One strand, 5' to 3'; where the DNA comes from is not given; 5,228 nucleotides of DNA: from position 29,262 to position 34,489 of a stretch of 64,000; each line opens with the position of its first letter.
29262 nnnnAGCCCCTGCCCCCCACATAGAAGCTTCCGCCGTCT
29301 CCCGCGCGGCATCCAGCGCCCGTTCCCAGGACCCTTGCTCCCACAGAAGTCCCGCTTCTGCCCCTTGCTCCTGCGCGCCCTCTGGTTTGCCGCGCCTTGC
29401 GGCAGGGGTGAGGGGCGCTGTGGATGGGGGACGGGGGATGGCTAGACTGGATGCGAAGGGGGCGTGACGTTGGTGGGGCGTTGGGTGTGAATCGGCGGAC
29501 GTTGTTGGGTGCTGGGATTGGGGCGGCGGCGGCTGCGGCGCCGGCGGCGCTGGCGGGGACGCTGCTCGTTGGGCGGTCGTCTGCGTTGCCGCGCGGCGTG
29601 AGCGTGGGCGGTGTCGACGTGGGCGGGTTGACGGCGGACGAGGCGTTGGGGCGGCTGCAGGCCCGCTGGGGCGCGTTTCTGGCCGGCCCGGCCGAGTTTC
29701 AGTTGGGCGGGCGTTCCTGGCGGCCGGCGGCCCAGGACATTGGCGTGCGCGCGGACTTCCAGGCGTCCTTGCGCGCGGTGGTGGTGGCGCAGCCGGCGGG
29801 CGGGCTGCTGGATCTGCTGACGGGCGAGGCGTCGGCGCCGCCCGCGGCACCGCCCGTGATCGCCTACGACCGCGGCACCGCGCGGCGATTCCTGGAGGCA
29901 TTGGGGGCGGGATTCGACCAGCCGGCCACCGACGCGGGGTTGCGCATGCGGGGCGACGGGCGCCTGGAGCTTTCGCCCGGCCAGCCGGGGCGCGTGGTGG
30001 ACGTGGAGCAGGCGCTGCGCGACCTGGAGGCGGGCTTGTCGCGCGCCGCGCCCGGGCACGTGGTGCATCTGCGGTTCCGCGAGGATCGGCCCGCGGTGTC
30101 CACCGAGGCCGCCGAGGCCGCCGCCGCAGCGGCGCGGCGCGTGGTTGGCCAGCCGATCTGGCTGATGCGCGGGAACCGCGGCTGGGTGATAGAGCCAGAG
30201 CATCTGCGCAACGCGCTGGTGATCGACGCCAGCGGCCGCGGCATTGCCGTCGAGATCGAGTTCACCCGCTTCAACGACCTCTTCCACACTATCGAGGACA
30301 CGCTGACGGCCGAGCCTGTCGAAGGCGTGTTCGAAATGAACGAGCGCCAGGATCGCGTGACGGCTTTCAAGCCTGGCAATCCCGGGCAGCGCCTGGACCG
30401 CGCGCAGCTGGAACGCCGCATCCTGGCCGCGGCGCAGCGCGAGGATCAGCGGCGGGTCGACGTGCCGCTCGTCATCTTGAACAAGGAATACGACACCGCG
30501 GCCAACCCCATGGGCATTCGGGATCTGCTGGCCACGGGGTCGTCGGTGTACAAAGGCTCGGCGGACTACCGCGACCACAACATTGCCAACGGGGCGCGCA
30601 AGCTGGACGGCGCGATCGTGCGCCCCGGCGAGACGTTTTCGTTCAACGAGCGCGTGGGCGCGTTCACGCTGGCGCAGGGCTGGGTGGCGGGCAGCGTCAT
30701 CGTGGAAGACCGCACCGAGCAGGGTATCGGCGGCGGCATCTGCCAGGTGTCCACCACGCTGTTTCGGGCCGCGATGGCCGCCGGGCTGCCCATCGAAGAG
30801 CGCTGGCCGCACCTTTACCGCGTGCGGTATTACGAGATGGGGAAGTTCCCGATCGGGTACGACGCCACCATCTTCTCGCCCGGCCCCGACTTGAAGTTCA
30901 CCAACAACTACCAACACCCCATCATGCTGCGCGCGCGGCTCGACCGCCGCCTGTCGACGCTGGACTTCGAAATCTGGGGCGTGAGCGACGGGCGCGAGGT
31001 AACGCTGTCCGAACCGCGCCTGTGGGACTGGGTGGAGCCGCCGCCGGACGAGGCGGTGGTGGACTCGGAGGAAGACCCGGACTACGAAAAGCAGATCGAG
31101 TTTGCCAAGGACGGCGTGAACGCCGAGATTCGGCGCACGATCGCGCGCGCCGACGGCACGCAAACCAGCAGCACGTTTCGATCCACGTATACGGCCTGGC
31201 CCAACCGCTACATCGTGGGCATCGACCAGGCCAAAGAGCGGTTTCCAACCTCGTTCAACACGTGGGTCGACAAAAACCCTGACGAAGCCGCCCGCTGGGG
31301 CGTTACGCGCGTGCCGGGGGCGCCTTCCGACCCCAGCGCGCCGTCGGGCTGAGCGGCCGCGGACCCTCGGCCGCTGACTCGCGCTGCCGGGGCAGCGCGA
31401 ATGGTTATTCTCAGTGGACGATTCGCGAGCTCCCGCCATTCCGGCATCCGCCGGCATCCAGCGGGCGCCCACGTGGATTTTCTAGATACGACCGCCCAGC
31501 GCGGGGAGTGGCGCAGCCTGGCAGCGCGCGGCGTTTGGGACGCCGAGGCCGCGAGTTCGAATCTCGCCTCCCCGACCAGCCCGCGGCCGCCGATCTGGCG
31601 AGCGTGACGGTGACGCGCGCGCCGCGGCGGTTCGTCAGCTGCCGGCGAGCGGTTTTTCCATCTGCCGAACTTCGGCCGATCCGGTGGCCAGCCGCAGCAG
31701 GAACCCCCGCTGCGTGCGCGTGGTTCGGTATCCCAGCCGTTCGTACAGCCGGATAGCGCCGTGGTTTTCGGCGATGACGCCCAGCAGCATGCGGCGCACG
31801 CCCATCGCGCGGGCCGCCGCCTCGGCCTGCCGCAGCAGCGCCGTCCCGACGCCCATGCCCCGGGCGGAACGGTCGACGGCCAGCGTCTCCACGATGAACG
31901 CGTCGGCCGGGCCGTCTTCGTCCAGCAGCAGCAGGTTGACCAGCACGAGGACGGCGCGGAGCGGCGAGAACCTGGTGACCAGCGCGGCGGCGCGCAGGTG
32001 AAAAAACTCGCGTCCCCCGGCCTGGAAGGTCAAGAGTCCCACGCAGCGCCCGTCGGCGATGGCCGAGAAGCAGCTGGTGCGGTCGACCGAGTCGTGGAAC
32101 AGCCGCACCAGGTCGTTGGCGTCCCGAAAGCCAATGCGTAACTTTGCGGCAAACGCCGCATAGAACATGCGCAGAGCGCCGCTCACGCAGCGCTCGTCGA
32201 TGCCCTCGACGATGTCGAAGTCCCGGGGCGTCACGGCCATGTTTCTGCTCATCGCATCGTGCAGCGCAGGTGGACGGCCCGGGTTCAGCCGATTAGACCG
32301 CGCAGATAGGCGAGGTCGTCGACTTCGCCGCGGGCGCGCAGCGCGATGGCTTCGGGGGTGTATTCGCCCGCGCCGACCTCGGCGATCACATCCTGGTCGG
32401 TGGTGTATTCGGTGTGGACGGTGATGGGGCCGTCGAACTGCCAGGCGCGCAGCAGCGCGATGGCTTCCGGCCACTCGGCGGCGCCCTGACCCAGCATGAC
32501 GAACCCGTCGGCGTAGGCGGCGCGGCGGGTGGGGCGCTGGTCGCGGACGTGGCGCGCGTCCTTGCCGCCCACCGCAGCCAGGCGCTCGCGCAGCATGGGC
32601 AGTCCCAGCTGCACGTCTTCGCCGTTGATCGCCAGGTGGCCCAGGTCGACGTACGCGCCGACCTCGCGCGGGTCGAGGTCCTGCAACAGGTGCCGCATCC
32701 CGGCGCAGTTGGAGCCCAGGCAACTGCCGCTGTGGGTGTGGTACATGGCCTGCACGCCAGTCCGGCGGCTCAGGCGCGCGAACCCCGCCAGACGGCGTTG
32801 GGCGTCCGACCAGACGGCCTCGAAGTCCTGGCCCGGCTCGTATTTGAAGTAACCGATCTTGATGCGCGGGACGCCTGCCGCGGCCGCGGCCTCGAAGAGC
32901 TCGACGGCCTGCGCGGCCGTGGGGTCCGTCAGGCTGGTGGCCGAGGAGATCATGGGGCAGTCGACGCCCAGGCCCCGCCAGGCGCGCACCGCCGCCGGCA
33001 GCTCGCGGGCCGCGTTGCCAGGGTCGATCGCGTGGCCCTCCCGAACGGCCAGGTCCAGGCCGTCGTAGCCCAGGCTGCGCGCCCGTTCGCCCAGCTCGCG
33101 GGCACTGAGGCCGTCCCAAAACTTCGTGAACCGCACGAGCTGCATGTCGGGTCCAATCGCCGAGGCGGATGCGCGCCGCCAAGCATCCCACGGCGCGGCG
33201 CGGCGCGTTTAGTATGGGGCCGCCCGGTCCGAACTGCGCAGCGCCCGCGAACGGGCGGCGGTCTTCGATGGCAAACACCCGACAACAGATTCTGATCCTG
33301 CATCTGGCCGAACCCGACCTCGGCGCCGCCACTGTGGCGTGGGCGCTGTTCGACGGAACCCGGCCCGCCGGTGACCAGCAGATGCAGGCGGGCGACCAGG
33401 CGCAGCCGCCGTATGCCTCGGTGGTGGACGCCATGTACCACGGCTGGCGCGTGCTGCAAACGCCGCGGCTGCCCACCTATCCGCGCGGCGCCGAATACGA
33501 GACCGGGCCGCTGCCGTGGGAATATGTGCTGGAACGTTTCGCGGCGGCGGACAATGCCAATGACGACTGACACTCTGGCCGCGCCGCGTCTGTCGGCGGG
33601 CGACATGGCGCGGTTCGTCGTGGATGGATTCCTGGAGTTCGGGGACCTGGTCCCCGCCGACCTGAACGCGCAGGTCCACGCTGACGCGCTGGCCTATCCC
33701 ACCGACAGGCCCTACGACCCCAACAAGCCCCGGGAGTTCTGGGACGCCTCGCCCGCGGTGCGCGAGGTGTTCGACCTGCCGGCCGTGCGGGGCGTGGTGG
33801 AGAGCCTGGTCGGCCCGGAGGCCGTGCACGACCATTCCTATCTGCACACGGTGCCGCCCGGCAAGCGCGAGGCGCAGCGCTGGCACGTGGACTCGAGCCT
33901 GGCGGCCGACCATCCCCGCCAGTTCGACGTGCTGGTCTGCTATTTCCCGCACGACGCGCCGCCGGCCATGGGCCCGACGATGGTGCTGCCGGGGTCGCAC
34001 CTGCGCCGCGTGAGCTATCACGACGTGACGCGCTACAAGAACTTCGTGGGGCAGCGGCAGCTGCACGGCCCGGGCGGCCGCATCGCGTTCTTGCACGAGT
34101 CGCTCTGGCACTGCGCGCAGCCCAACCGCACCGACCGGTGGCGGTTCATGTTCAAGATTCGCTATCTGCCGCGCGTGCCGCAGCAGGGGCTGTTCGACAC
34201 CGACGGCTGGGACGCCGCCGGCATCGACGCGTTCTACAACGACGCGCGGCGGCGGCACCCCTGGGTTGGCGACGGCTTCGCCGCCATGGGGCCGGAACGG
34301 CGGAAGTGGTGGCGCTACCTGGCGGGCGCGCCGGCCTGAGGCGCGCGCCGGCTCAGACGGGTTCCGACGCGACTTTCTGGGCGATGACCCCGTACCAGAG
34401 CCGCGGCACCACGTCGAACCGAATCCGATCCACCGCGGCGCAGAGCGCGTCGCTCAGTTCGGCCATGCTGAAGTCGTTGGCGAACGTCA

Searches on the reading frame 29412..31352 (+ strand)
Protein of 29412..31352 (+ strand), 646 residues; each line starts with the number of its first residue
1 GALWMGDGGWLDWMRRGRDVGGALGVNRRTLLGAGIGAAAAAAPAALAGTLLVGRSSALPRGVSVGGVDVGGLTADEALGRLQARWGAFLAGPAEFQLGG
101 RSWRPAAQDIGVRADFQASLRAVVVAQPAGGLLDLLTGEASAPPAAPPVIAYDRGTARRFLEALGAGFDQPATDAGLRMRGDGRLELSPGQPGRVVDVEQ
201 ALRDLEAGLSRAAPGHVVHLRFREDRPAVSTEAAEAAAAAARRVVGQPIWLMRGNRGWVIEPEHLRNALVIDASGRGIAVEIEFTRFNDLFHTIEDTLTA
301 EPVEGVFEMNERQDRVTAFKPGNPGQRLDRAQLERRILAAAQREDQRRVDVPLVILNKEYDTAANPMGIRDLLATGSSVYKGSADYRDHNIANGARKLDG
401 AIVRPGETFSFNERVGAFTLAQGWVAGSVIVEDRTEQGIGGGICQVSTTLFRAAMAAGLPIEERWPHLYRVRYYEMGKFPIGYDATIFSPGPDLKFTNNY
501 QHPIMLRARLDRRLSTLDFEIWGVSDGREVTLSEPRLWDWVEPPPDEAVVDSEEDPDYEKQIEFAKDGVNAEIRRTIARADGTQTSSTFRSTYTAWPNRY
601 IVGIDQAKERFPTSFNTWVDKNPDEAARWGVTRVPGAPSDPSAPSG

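Call 30: search_protein_families(library=padloc, proteins=[window:29412-31352:+], max_evalue=0.00001)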
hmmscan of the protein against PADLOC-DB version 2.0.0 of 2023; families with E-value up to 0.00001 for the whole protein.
window:29412-31352:+ (646 aa): 0 families

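Call 39: search_protein_families(library=pfam, proteins=[window:29412-31352:+], max_evalue=0.001)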
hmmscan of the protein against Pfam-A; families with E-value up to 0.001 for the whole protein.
window:29412-31352:+ (646 aa): 2 families
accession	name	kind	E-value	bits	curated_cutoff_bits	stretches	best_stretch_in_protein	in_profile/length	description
PF04294.18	VanW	-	6.9e-42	142.5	27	1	387-513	2-123/130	VanW like protein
PF12229.13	PG_binding_4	-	3.4e-14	53.4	22.1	1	103-212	1-111/117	Putative peptidoglycan binding domain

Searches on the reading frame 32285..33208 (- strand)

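Call 30: search_protein_families(library=padloc, proteins=[window:32285-33208:-], max_evalue=0.00001)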
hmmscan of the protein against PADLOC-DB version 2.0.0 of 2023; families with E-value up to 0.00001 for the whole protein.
window:32285-33208:- (307 aa): 0 families

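Call 39: search_protein_families(library=pfam, proteins=[window:32285-33208:-], max_evalue=0.001)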
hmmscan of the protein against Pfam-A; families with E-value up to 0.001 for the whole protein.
window:32285-33208:- (307 aa): 1 family
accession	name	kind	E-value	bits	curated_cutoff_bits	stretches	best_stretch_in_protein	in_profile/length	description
PF01261.30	AP_endonuc_2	-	3.5e-19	69.9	31.1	1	42-270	3-233/249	Xylose isomerase-like TIM barrel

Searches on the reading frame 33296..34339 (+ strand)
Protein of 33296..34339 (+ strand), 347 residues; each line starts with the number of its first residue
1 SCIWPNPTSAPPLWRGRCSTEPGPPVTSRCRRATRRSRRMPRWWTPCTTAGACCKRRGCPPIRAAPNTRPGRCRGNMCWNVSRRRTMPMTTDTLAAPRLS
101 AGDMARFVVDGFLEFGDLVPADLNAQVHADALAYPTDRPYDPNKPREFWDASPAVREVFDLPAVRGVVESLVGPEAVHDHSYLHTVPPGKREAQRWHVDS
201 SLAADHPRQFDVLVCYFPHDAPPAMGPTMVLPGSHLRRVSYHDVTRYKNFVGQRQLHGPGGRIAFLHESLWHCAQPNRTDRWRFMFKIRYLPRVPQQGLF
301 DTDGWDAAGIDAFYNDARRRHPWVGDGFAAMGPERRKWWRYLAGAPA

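Call 39: search_protein_families(library=pfam, proteins=[window:33296-34339:+], max_evalue=0.001)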
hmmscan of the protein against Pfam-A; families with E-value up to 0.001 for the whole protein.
window:33296-34339:+ (347 aa): 1 family
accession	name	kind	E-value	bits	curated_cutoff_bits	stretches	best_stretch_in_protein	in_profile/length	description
PF05721.19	PhyH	-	6.6e-11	43.3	22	1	150-284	56-212/213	Phytanoyl-CoA dioxygenase (PhyH)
